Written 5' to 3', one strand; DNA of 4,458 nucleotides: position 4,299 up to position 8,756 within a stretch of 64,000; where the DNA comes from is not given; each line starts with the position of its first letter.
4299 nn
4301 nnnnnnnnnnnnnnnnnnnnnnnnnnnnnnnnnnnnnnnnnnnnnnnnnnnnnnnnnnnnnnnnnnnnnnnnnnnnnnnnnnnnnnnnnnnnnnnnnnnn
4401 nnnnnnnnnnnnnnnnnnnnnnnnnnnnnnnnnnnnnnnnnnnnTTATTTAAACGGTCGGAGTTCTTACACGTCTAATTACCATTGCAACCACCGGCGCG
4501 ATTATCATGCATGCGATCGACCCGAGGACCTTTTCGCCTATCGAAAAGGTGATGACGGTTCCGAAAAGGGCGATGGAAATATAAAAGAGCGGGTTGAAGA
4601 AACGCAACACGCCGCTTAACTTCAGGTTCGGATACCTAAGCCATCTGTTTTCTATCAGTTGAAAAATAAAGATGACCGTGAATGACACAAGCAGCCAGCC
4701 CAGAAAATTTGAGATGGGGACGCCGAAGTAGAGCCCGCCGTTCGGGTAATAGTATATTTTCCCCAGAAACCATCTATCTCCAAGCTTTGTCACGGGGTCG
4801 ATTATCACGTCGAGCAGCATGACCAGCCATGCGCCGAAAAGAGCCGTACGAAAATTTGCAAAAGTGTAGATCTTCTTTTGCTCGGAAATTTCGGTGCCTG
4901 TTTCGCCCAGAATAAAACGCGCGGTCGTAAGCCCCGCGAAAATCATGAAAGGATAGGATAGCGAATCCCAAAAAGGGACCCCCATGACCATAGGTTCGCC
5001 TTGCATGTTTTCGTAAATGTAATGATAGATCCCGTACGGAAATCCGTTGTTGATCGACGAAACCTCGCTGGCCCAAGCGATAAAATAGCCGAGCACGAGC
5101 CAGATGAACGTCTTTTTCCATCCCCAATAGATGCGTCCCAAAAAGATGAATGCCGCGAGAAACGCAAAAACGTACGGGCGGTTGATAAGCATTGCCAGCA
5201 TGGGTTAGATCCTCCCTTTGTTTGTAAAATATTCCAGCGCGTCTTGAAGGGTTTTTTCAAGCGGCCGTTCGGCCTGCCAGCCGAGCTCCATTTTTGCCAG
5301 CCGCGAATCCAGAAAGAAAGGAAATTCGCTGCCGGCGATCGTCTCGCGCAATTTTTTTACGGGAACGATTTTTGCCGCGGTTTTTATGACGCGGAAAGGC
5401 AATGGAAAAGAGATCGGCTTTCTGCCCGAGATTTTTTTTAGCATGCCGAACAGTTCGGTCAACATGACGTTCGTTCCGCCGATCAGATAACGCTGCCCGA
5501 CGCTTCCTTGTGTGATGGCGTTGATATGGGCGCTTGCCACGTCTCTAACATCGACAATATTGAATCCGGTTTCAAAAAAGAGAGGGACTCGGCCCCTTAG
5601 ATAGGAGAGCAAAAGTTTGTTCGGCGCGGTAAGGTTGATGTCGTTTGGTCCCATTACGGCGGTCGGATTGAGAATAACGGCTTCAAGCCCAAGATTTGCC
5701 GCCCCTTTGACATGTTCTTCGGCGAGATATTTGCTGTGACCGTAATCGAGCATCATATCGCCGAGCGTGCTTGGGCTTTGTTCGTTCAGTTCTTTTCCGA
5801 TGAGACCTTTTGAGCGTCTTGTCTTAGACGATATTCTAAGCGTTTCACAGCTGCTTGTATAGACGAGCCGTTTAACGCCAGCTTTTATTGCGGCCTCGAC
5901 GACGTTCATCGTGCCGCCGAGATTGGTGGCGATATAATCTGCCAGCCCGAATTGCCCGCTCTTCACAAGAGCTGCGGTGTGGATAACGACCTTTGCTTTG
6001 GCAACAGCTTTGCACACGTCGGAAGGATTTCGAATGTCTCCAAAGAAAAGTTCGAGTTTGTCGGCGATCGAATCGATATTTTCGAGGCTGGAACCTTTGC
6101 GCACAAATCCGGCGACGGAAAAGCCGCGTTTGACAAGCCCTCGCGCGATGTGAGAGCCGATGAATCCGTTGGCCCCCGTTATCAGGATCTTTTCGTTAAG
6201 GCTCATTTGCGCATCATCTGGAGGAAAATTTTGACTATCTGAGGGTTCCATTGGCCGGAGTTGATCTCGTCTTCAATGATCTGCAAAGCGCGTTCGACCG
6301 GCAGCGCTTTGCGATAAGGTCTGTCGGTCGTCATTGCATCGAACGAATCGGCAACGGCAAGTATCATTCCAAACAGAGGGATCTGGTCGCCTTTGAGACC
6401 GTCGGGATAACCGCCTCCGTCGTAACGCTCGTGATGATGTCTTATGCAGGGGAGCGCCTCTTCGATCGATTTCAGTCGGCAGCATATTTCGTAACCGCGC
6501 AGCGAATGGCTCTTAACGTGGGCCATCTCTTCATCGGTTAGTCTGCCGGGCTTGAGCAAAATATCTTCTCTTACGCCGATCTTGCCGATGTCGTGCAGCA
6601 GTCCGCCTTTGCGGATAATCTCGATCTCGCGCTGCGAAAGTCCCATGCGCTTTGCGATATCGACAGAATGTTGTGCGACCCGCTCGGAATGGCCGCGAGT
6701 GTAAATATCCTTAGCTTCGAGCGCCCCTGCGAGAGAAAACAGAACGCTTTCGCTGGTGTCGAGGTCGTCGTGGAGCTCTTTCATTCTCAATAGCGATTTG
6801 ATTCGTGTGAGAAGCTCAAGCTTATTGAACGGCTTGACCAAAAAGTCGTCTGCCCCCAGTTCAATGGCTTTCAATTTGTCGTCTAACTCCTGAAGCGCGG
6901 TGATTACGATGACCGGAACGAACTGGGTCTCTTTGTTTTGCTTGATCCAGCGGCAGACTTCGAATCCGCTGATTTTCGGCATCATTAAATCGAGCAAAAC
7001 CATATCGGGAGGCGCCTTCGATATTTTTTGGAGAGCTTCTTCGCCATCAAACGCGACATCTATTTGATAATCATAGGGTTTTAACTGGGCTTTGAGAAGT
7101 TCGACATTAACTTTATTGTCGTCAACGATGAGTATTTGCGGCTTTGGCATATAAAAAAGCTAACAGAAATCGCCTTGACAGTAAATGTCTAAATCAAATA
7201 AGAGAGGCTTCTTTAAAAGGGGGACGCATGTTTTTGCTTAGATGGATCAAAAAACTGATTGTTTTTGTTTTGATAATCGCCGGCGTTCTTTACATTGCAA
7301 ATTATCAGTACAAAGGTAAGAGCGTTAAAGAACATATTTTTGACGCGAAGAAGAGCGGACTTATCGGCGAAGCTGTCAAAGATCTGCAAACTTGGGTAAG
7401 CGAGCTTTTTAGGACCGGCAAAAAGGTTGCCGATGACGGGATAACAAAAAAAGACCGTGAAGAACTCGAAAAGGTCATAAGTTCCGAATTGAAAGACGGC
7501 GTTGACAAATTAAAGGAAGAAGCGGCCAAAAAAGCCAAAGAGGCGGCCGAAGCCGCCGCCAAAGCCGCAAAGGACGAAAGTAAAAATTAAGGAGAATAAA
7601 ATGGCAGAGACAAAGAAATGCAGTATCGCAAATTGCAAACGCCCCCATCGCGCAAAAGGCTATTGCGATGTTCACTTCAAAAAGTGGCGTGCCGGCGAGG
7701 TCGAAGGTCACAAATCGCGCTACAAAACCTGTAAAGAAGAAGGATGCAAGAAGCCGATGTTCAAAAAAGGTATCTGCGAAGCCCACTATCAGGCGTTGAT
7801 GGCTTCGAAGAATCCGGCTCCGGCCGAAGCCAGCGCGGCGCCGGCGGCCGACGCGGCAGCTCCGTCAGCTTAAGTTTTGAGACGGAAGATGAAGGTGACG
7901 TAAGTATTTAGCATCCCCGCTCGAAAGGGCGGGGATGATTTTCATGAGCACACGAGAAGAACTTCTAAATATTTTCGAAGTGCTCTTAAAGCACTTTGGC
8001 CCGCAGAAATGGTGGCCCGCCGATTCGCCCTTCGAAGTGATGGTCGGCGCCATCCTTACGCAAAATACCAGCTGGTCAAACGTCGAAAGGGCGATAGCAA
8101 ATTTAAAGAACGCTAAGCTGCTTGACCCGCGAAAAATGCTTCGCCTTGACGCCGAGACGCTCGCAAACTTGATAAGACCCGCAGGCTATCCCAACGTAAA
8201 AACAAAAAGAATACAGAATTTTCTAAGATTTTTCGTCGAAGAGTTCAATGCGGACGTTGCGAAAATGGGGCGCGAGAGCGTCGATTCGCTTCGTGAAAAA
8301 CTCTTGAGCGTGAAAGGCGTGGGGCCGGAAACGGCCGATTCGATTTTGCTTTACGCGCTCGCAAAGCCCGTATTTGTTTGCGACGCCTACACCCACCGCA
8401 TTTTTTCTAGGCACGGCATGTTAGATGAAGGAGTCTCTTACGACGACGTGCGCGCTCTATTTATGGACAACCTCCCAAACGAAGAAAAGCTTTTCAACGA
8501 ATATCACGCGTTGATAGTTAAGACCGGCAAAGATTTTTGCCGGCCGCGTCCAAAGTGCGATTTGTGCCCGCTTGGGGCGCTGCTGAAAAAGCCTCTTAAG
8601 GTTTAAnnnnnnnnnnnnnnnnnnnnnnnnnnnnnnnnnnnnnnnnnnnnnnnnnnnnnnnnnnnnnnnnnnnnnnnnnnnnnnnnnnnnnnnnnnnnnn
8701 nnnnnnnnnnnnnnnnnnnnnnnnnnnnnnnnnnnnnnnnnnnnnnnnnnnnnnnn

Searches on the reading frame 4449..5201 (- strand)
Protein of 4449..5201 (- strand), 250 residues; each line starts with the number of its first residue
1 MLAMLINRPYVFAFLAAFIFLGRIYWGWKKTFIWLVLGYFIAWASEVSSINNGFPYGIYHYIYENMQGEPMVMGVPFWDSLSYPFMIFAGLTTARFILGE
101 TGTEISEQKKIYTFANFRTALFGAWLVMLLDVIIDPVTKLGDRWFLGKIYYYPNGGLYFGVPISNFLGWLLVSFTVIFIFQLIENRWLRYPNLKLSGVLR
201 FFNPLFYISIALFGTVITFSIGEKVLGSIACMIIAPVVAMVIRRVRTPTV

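Call 10: search_protein_families(library=pfam, proteins=[window:4449-5201:-], max_evalue=0.001)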
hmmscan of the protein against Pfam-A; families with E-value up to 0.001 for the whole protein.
window:4449-5201:- (250 aa): 1 family
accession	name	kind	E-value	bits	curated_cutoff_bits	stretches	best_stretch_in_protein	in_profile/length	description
PF04240.17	Caroten_synth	-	7.4e-23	82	25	1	12-222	8-194/209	Carotenoid biosynthesis protein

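Call 80: search_protein_families(library=ncbifam, proteins=[window:4449-5201:-], max_evalue=0.001)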
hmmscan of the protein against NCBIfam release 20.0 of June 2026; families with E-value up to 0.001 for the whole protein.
window:4449-5201:- (250 aa): 3 families
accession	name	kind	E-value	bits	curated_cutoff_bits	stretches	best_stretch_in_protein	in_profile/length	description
TIGR03460.1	crt_membr_arch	equivalog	9.7e-15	55.1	154.7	1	5-238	34-243/248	bisanhydrobacterioruberin hydratase CruF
NF045693.1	GCarotHydoxCruF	equivalog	5.3e-10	39.1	400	1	13-241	62-273/310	gamma-carotene 1'-hydroxylase CruF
NF041333.1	CruF_Halo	equivalog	1.8e-08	34.1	300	1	35-182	78-206/268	bisanhydrobacterioruberin hydratase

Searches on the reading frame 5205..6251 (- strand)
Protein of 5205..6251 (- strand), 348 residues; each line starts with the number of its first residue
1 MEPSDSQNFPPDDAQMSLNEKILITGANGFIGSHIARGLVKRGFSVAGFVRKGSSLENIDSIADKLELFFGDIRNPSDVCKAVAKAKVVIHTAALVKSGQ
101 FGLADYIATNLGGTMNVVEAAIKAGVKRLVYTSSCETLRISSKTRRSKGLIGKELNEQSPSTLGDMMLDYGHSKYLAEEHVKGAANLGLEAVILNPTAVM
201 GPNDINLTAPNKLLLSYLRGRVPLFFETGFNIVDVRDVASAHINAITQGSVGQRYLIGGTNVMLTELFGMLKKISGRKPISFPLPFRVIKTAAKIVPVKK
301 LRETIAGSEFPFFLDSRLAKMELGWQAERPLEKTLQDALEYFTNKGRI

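Call 10: search_protein_families(library=pfam, proteins=[window:5205-6251:-], max_evalue=0.001)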
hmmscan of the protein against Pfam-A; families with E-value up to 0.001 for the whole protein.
window:5205-6251:- (348 aa): 9 families
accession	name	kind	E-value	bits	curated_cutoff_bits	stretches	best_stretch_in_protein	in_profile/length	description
PF01370.27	Epimerase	-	1.2e-30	107.1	20.9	1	22-258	1-240/240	NAD dependent epimerase/dehydratase family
PF01073.25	3Beta_HSD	-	5.6e-26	91.6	22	1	23-246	1-229/280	3-beta hydroxysteroid dehydrogenase/isomerase family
PF13460.12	NAD_binding_10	-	8.2e-18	65.4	27.2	1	26-198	1-145/184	NAD(P)H-binding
PF07993.18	NAD_binding_4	-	1.3e-17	64.2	20.1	1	24-236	1-252/258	Male sterility protein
PF16363.11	GDP_Man_Dehyd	-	2.1e-16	60.8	27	1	23-136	1-131/332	GDP-mannose 4,6 dehydratase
PF05368.20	NmrA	-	4.7e-12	46.6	27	1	20-141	3-114/298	NmrA-like family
PF02719.21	Polysacc_synt_2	-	1.2e-11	44.8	20.2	1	22-134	1-128/293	Polysaccharide biosynthesis protein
PF04321.23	RmlD_sub_bind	-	6.7e-07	29.1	27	1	21-134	2-101/287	RmlD substrate binding domain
PF00106.31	adh_short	-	4.3e-06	26.8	26.6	1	21-124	2-122/195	short chain dehydrogenase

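Call 80: search_protein_families(library=ncbifam, proteins=[window:5205-6251:-], max_evalue=0.001)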
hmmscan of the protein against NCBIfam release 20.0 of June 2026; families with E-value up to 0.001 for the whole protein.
window:5205-6251:- (348 aa): 43 families (the best 25 are shown)
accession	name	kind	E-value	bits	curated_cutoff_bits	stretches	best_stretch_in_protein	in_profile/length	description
TIGR03466.1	HpnA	hypoth_equivalog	1e-71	241.5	367.65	1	21-347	2-326/327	hopanoid-associated sugar epimerase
NF052578.1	StrlDmthSdmBMthl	equivalog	6e-37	128.1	600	1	22-295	3-265/328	sterol demethylase protein SdmB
NF042422.1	oxyalk_red_OleD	equivalog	2.2e-28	99.6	580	1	21-289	2-264/329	2-alkyl-3-oxoalkanoate reductase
TIGR04180.1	EDH_00030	hypoth_equivalog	1.6e-24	86.5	475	1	22-137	1-124/297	NAD-dependent 4,6-dehydratase LegB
NF042423.1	oxyalk_red_Shew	equivalog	1.9e-24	86.4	580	1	20-208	9-183/331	2-alkyl-3-oxoalkanoate reductase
TIGR01746.1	Thioester-redct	subfamily_domain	3e-17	62.9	213.35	1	21-275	1-280/371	thioester reductase domain-containing protein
TIGR01179.1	galE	equivalog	5.2e-17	61.7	262.3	1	21-196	1-173/332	UDP-glucose 4-epimerase GalE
TIGR01181.1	dTDP_gluc_dehyt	equivalog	2.1e-13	50.1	365.1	1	21-344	1-313/321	dTDP-glucose 4,6-dehydratase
TIGR03589.1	PseB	equivalog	4.4e-12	45.6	407.75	1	19-133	4-124/324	UDP-N-acetylglucosamine 4,6-dehydratase (inverting)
TIGR03443.1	alpha_am_amid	equivalog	5.3e-12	43.9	1030.1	1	9-225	961-1206/1390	L-aminoadipate-semialdehyde dehydrogenase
NF004520.0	PRK05865.1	equivalog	9.4e-12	43.6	1509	1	21-141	2-110/854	sugar epimerase family protein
NF041293.1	G6PDh_Azf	equivalog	1.2e-11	44.5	400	1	19-138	2-119/252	NAD-dependent glucose-6-phosphate dehydrogenase Azf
NF007956.0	PRK10675.1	subfamily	2.8e-11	43.2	394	1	21-136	2-126/338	UDP-glucose 4-epimerase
NF058621.1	DiazavRedAvaA7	equivalog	2.7e-10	40.4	400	1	21-133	2-113/304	3-diazoavenalumate denitrifying reductase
TIGR02622.1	CDP_4_6_dhtase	equivalog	2.8e-10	39.8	278.45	1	19-128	4-122/352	CDP-glucose 4,6-dehydratase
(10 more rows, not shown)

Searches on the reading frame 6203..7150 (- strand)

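Call 10: search_protein_families(library=pfam, proteins=[window:6203-7150:-], max_evalue=0.001)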
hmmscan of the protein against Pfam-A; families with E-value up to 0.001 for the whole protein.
window:6203-7150:- (315 aa): 3 families
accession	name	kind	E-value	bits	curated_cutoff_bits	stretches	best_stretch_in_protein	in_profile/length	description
PF13487.12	HD_5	-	1.6e-32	113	27.2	1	143-298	6-164/170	HD domain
PF00072.30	Response_reg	-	1.6e-31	109.2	30.2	1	6-118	1-111/111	Response regulator receiver domain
PF01966.28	HD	-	3.8e-21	76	22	1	153-273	3-116/116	HD domain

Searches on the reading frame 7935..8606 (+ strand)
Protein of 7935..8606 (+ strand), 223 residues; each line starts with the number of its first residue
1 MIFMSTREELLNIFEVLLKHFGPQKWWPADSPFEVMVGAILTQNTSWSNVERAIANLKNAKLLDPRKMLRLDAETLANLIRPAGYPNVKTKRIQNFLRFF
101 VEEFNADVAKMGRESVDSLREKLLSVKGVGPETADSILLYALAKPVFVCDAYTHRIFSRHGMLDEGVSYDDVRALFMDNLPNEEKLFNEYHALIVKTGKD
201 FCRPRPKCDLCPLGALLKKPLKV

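Call 10: search_protein_families(library=pfam, proteins=[window:7935-8606:+], max_evalue=0.001)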
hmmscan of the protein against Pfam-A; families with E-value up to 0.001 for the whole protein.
window:7935-8606:+ (223 aa): 2 families
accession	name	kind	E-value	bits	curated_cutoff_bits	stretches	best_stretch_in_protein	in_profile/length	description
PF00730.31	HhH-GPD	-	5.1e-18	65.8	26.2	1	37-181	1-107/108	HhH-GPD superfamily base excision DNA repair protein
PF00633.29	HHH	-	1.1e-05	25.4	24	1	120-140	10-30/30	Helix-hairpin-helix motif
